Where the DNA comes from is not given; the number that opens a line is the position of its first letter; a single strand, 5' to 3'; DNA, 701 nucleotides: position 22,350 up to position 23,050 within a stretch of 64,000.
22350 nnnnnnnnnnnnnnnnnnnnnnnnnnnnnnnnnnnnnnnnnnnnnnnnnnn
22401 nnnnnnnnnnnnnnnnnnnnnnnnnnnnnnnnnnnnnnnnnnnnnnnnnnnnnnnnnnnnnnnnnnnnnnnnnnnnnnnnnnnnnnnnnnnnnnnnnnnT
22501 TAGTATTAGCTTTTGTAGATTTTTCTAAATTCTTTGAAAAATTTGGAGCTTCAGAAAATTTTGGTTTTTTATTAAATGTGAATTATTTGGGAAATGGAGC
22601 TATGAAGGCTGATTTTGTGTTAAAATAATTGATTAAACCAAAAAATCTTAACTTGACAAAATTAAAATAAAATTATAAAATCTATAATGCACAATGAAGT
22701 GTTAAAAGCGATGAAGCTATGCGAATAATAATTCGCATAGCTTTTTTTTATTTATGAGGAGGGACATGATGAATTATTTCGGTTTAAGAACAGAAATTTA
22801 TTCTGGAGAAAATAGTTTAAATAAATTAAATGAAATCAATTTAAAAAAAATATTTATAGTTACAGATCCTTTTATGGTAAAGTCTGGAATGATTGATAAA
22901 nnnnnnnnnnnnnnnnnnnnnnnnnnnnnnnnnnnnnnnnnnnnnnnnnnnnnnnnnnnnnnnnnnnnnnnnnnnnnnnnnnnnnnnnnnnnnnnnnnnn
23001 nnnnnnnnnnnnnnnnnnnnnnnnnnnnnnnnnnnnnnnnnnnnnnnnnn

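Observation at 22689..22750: EutV-type ANTAR target (two hexaloop hairpins, P2 overlapping a terminator) in front of eutG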

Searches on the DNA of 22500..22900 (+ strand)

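Call 6: search_rna_families(source=window, start=22500, end=22900, threshold=evalue, max_evalue=10, show_alignments=3)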
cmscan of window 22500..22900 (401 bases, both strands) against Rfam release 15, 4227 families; matches with E-value up to 10: 11.
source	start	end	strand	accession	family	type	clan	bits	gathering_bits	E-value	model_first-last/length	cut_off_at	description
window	22507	22560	+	RF03956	mir-737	Gene; miRNA;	-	18.8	60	2.3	1-63/63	no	mir-737 microRNA precursor family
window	22702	22753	+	RF02520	mir-965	Gene; miRNA;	-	17.7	43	0.63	1-76/76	no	mir-965 microRNA precursor family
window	22685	22755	+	RF00025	Telomerase-cil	Gene;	CL00004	17.4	52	2.6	1-165/165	no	Ciliate telomerase RNA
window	22712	22771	+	RF02934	caiA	Gene; sRNA;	-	16.6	55.5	3.6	1-78/78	no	caiA RNA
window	22597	22655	+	RF00217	SNORD20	Gene; snRNA; snoRNA; CD-box;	-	16.4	43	5.2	1-80/80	no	Small nucleolar RNA SNORD20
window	22609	22631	-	RF01388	isrD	Gene; sRNA;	-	15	37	2.3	3-25/51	no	isrD Hfq binding RNA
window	22712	22743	-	RF04130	MIR7996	Gene; miRNA;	-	14.2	119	5.9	1-190/190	no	MIR7996 microRNA precursor family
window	22678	22751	+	RF01769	greA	Cis-reg; leader;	-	14.1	60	4.8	1-124/124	no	Enterobacteria greA leader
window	22711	22746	+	RF00750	mir-458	Gene; miRNA;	-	13.5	59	8.4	22-57/78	no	mir-458 microRNA precursor family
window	22670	22744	+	RF01822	RsaJ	Gene; sRNA;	-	11.5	100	2.6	1-287/287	no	RNA Staph. aureus A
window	22762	22784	+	RF01136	sR28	Gene; snRNA; snoRNA; CD-box;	-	9.9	39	4.3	1-55/55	no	Small nucleolar RNA sR28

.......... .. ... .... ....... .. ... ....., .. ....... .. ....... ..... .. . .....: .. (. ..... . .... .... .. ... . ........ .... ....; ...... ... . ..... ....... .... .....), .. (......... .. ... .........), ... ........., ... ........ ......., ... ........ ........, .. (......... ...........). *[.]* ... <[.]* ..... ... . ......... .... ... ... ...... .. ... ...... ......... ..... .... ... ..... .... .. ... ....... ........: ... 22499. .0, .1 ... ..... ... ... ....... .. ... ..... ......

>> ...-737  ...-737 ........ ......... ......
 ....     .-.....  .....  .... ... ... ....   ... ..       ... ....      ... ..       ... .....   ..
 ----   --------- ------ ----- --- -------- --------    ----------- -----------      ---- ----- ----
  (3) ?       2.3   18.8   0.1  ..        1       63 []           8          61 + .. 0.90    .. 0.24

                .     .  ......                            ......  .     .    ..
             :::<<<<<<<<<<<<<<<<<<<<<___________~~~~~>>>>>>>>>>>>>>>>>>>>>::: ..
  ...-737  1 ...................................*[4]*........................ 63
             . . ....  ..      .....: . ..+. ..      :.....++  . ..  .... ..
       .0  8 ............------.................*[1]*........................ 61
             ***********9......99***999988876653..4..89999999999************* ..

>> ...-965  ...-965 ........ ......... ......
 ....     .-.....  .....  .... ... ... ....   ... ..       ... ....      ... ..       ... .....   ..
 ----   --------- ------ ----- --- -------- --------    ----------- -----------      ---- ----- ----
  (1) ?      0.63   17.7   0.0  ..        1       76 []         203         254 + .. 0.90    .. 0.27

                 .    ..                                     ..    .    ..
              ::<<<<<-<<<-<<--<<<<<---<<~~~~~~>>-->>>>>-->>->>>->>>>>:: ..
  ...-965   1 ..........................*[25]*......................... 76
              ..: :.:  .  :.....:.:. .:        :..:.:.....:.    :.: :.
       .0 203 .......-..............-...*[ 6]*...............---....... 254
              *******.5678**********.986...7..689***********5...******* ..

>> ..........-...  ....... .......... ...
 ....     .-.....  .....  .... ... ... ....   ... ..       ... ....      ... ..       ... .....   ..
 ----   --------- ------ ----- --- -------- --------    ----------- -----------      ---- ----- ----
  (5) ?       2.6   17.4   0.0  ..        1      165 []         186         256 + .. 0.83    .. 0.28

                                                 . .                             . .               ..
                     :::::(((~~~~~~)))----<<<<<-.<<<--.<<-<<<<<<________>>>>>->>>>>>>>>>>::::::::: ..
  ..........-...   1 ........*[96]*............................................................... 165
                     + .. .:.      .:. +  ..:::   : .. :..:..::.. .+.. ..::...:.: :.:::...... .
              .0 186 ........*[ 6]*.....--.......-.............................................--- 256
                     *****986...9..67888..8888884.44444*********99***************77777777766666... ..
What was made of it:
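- On Rfam-curated cis-regulatory RNA families: The best E-value is 0.63 (mir-965) and the highest score 18.8 bits, both spurious (call 6).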

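Call 41: build_rna_model(alignment_id=A2, structure=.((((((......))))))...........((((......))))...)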
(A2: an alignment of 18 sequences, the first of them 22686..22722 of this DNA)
Model R1 built from alignment A2 (18 sequences, 47 columns); structure: as given.
model positions 43; base pairs 10; branch points 1; effective number of sequences 18; information 1.094 bits per position. Calibrated on 0.2 Mb of random sequence (short: E-values are rough).
structure used (alignment columns):
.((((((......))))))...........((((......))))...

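Call 42: search_with_rna_model(model_id=R1, source=window, filters=off, max_evalue=10, show_alignments=4)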
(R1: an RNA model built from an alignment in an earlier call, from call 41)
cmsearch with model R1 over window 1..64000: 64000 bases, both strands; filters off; matches with E-value up to 10: 39.
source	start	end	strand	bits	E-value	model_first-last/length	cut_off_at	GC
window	24031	24077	+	49.8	4.7e-10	1-43/43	no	0.3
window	28622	28661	+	49.2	6.3e-10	1-43/43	no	0.22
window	22686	22722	+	34.1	2.7e-06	1-43/43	no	0.38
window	33675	33714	+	13.8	0.2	1-43/43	no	0.28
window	1608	1647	+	9.9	1.7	1-43/43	no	0.25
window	47522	47565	-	9.7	1.9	1-43/43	no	0.2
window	26458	26501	-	9.7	1.9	1-43/43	no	0.32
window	53678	53720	+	9.7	1.9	1-43/43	no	0.26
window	30814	30843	-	9.2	2.5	1-43/43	no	0.3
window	34597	34656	+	9.1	2.6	1-43/43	no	0.3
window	52149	52185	-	9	2.9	1-43/43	no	0.14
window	47393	47432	-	8.9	3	1-43/43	no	0.2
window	22711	22778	-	8.8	3.1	1-43/43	no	0.29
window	56644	56684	+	8.5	3.7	1-43/43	no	0.17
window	7384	7422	+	8.4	3.9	1-43/43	no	0.28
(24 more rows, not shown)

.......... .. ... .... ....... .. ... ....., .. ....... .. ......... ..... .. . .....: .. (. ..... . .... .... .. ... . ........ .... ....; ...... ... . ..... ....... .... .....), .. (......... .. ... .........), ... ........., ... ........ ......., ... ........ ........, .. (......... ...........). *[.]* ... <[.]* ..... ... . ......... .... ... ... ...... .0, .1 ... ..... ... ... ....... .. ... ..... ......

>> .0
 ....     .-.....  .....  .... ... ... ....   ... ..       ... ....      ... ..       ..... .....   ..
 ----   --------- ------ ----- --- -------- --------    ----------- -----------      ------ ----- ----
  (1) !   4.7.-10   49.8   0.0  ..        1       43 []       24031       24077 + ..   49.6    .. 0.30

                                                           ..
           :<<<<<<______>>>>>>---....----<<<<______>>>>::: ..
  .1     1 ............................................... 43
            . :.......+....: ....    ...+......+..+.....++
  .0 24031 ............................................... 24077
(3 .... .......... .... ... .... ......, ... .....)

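Call 43: search_with_rna_model(model_id=R1, sources=[L001, L002, L003, L004, L005, L006, L007, L008, L009, L010, L011, L012, L015, L019, L020, L022, L023, L059, L081, L082, L083, L084, L089, L090], max_evalue=1, make_alignment=true)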
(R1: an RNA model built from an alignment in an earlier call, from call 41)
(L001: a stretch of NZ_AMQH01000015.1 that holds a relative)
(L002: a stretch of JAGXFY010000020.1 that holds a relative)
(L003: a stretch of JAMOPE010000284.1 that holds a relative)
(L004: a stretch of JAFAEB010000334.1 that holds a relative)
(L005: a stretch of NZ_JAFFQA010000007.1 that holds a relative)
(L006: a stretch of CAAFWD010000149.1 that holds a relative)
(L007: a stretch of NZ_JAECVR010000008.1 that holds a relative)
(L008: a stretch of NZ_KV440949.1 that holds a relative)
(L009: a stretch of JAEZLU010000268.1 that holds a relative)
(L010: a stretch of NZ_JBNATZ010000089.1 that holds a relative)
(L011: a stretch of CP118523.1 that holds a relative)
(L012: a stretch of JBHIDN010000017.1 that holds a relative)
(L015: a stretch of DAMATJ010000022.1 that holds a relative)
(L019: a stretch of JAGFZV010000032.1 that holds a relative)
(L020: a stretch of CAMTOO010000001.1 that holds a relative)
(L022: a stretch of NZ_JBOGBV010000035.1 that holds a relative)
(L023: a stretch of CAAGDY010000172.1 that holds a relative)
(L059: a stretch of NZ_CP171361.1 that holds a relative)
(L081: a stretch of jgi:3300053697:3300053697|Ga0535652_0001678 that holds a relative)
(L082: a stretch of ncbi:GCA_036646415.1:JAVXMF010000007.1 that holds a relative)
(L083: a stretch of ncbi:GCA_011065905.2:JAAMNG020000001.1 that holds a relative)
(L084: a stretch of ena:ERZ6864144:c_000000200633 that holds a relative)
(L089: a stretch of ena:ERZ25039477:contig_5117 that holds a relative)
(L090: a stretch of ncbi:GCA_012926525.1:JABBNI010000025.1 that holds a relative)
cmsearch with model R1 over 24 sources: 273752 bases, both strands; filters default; matches with E-value up to 1: 30.
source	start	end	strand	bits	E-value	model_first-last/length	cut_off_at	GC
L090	4477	4522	+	55.5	8.5e-11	1-43/43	no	0.33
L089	7448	7491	+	55.1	1e-10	1-43/43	no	0.25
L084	4017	4062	+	53.9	2e-10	1-43/43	no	0.43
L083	7422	7464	+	53.2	3e-10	1-43/43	no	0.4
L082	7448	7490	+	52.8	3.9e-10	1-43/43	no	0.37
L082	4491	4536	+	50.4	1.4e-09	1-43/43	no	0.43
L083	4502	4547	+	50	1.8e-09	1-43/43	no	0.41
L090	7448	7491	+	49.9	1.9e-09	1-43/43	no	0.32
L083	2983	3023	+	49.7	2.1e-09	1-43/43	no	0.39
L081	7446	7486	+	49.6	2.2e-09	1-43/43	no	0.41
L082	3154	3193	+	48.5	4e-09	1-43/43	no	0.32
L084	7018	7060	+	47.5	7.3e-09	1-43/43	no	0.49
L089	3131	3171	+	44.2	4.4e-08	1-43/43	no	0.34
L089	4467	4512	+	43.8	5.4e-08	1-43/43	no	0.41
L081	5285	5330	+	43.4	7e-08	1-43/43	no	0.43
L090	3066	3108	+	40.5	3.4e-07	1-43/43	no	0.42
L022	7484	7523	-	38.6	9.4e-07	1-43/43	no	0.32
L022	3209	3248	+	34.4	9.6e-06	1-43/43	no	0.43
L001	2929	2971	+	34.3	1.1e-05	1-43/43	no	0.4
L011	7403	7444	+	32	3.6e-05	1-43/43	no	0.38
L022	4509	4554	+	32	3.8e-05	1-43/43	no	0.37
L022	7398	7439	+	30.9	6.9e-05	1-43/43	no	0.33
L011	4439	4482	+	29.5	0.00015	1-43/43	no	0.5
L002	7402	7445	+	26.6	0.00071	1-43/43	no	0.39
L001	4452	4497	+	25.9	0.001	1-43/43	no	0.39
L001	7409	7450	+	23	0.0054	1-43/43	no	0.55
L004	1345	1390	+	14.7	0.51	1-43/43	no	0.41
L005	7510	7555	+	14.7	0.51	1-43/43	no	0.48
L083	398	434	-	14.4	0.61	1-43/43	no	0.3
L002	4470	4511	+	13.7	0.9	1-43/43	no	0.55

Alignment A3: 30 matches aligned to the model, 57 columns, each read 5' to 3' on its own strand. Consensus structure (alignment columns), stored with it:
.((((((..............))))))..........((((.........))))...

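Call 44: search_with_rna_model(model_id=R1, sources=[L001, L002, L004, L005, L006, L011, L022, L081, L082, L083, L084, L089, L090], max_evalue=0.01, make_alignment=true, show_alignments=0)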
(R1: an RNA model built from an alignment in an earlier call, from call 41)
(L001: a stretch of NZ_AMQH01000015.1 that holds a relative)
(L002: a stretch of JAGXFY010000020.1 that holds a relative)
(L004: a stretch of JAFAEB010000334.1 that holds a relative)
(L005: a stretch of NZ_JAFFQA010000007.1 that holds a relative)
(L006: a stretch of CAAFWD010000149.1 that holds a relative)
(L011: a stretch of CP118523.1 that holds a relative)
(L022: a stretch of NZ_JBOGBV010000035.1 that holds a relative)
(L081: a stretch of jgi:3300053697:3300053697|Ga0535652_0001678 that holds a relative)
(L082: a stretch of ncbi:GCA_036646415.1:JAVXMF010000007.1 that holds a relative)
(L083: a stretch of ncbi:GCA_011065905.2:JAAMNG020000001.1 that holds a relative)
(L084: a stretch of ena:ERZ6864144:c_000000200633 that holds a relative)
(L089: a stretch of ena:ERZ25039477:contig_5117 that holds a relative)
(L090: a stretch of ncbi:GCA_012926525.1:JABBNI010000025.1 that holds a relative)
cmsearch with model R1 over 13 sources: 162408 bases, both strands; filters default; matches with E-value up to 0.01: 26.
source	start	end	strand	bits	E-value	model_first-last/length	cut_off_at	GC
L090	4477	4522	+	55.5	5e-11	1-43/43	no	0.33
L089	7448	7491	+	55.1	6.2e-11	1-43/43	no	0.25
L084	4017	4062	+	53.9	1.2e-10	1-43/43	no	0.43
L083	7422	7464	+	53.2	1.8e-10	1-43/43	no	0.4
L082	7448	7490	+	52.8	2.3e-10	1-43/43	no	0.37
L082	4491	4536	+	50.4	8.4e-10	1-43/43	no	0.43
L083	4502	4547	+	50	1e-09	1-43/43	no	0.41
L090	7448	7491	+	49.9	1.1e-09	1-43/43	no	0.32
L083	2983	3023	+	49.7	1.2e-09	1-43/43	no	0.39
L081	7446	7486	+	49.6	1.3e-09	1-43/43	no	0.41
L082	3154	3193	+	48.5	2.4e-09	1-43/43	no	0.32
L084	7018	7060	+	47.5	4.3e-09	1-43/43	no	0.49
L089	3131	3171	+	44.2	2.6e-08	1-43/43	no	0.34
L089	4467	4512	+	43.8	3.2e-08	1-43/43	no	0.41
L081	5285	5330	+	43.4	4.1e-08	1-43/43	no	0.43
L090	3066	3108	+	40.5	2e-07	1-43/43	no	0.42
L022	7484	7523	-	38.6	5.6e-07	1-43/43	no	0.32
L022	3209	3248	+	34.4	5.7e-06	1-43/43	no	0.43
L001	2929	2971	+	34.3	6.3e-06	1-43/43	no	0.4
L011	7403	7444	+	32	2.1e-05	1-43/43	no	0.38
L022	4509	4554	+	32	2.2e-05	1-43/43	no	0.37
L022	7398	7439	+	30.9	4.1e-05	1-43/43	no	0.33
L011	4439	4482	+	29.5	8.8e-05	1-43/43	no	0.5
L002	7402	7445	+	26.6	0.00042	1-43/43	no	0.39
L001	4452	4497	+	25.9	0.00062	1-43/43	no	0.39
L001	7409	7450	+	23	0.0032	1-43/43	no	0.55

Alignment A4: 26 matches aligned to the model, 49 columns, each read 5' to 3' on its own strand. Consensus structure (alignment columns), stored with it:
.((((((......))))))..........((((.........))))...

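Call 45: build_rna_model(alignment_id=A4)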
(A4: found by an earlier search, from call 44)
Model R2 built from alignment A4 (26 sequences, 49 columns); structure: stored with the alignment.
model positions 43; base pairs 10; branch points 1; effective number of sequences 26; information 1.012 bits per position. Calibrated on 0.2 Mb of random sequence (short: E-values are rough).
structure used (alignment columns):
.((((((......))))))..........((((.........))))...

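Call 47: search_with_rna_model(model_id=R2, source=window, filters=off, max_evalue=5, show_alignments=4)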
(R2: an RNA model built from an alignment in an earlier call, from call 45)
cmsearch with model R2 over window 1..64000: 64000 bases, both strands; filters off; matches with E-value up to 5: 10.
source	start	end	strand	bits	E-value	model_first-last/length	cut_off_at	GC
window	24031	24077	+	46.4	1.4e-08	1-43/43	no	0.3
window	28622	28661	+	43.5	6.2e-08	1-43/43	no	0.22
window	22686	22721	+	21.3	0.0066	1-43/43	no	0.36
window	11238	11272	-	17.8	0.041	1-43/43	no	0.2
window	33678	33714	+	12.2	0.78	1-43/43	no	0.27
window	19926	19961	-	11.2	1.3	1-43/43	no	0.36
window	46838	46869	+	11.1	1.4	1-43/43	no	0.28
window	2484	2534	-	9.7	2.8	1-43/43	no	0.27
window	33969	34038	+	9.7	2.8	1-43/43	no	0.31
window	47528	47565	-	9.6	3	1-43/43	no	0.21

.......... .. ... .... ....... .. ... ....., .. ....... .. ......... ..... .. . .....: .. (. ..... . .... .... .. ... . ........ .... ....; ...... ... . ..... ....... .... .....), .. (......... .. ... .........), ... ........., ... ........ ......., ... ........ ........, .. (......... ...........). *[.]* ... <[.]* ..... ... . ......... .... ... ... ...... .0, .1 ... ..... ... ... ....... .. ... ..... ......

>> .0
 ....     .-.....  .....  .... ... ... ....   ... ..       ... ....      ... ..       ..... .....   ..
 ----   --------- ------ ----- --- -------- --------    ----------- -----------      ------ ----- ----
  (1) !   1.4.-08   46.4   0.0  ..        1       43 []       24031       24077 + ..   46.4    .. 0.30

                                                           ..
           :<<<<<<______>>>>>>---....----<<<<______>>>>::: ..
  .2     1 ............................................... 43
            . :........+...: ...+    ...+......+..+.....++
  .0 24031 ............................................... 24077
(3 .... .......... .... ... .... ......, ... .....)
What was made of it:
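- Checked: The two other eut leaders score 46.4 and 43.5 bits, and the next hit 17.8 bits (call 47).
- Model R2, built without window sequences, ranks the three window sites first to third in 128 kb searched (call 47). The site scores far below its two siblings: 21 bits against 44-46 bits (call 47). It has the lowest model score of the three sites: 21.3 bits, E about 0.007 (call 47). The window-free covariance model finds it (call 47).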
